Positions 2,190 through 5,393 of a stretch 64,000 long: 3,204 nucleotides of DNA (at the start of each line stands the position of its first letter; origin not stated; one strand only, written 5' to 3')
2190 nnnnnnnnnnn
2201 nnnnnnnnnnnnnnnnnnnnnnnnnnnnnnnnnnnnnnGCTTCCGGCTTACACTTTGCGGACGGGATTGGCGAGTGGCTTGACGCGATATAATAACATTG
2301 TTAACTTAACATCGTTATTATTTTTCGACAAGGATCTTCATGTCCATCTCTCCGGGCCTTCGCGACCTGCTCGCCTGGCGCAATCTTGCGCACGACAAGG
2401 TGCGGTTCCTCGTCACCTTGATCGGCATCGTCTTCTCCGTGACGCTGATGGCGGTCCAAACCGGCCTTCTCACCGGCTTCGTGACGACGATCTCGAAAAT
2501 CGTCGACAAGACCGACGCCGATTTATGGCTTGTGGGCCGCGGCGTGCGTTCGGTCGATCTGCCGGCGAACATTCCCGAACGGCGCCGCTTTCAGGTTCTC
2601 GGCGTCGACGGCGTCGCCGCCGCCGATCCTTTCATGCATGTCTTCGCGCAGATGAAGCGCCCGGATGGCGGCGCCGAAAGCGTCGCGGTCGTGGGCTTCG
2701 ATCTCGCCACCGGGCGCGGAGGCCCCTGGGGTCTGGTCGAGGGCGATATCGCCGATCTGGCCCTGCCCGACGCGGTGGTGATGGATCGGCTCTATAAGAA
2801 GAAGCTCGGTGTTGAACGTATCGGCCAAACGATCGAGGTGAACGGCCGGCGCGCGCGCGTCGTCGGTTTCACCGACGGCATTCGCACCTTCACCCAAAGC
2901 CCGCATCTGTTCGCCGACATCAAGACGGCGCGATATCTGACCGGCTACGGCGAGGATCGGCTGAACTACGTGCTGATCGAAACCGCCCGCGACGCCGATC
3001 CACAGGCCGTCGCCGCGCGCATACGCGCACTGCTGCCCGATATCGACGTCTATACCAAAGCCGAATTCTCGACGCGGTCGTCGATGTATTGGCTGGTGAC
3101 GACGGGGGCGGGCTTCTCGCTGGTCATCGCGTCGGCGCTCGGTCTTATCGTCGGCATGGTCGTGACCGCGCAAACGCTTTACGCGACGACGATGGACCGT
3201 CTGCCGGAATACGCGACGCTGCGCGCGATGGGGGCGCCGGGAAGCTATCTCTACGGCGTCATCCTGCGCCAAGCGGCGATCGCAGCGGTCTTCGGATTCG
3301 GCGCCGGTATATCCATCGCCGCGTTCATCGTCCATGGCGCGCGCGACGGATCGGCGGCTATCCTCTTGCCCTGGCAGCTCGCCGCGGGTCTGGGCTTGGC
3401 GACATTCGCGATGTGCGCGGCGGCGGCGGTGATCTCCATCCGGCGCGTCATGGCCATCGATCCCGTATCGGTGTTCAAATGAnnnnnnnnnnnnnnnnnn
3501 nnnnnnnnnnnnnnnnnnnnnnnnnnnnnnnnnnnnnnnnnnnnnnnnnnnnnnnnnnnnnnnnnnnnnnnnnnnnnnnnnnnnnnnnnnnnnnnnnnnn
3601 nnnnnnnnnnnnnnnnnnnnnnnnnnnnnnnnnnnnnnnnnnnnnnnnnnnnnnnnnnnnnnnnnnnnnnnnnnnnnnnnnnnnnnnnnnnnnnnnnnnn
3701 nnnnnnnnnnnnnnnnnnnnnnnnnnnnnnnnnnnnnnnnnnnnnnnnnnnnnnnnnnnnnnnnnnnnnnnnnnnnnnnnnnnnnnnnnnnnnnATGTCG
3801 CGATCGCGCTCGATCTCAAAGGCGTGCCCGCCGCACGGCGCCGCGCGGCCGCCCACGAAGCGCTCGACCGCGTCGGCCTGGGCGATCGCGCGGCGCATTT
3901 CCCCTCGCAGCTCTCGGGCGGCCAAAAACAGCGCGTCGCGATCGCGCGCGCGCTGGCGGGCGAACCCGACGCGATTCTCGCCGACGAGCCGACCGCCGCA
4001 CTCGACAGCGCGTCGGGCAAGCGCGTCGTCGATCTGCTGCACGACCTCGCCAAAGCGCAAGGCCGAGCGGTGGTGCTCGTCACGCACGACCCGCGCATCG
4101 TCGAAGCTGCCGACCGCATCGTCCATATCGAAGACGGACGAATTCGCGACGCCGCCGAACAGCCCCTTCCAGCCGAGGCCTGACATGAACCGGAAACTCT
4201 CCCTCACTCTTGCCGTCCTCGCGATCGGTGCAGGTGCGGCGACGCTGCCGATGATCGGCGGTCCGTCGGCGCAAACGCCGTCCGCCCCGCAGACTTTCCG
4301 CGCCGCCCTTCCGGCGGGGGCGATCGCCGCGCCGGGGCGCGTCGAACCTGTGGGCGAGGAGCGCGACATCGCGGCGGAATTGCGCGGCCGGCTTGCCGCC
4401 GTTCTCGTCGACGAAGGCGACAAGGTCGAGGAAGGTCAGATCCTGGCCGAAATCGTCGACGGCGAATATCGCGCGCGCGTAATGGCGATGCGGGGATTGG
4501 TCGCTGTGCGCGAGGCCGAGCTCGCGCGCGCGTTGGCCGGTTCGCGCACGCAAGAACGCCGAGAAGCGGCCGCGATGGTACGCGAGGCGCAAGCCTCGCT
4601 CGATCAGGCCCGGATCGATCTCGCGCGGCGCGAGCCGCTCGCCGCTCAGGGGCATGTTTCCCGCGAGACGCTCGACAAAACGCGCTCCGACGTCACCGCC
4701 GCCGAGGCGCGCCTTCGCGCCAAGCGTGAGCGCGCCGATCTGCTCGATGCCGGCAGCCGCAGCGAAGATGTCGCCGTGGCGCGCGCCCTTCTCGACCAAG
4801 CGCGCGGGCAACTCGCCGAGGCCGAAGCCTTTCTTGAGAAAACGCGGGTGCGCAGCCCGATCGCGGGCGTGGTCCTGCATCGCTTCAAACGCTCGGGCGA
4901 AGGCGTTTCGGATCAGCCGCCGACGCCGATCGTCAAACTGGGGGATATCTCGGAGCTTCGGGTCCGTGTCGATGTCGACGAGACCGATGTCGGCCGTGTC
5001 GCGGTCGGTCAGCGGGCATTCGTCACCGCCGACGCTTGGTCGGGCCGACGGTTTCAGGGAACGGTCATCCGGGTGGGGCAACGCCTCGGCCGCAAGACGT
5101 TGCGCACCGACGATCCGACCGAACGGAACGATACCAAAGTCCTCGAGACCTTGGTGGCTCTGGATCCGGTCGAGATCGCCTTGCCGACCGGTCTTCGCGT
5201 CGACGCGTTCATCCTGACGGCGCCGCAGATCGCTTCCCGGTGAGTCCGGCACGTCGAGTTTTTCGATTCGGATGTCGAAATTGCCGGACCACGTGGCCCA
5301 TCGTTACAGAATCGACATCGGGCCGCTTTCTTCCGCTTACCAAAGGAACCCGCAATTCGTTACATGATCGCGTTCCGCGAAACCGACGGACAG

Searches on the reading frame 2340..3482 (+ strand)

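Call 27: search_protein_families(library=pfam, proteins=[window:2340-3482:+], max_evalue=0.0001)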
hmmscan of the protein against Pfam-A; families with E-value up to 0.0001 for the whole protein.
window:2340-3482:+ (380 aa): 2 families
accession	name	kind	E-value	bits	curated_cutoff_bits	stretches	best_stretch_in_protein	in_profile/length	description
PF12704.14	MacB_PCD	-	1.5e-16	61.8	27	1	24-231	2-207/207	MacB-like periplasmic core domain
PF02687.27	FtsX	-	1.6e-09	38.3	25.5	1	263-375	2-120/120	FtsX-like permease C-terminal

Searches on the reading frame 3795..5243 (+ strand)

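Call 27: search_protein_families(library=pfam, proteins=[window:3795-5243:+], max_evalue=0.0001)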
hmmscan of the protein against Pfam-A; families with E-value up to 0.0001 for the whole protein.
window:3795-5243:+ (482 aa): 3 families
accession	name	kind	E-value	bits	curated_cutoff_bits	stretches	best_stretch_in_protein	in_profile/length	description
PF16576.10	HlyD_D23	-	4.9e-15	55.8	30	1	338-435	97-192/214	Barrel-sandwich domain of CusB or HlyD membrane-fusion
PF13437.12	HlyD_3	-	6.1e-12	46.7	22.2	1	352-435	2-84/106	HlyD family secretion protein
PF13533.13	Biotin_lipoyl_2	-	2.2e-05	24.6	29.8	0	197-220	8-31/32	Biotin-lipoyl like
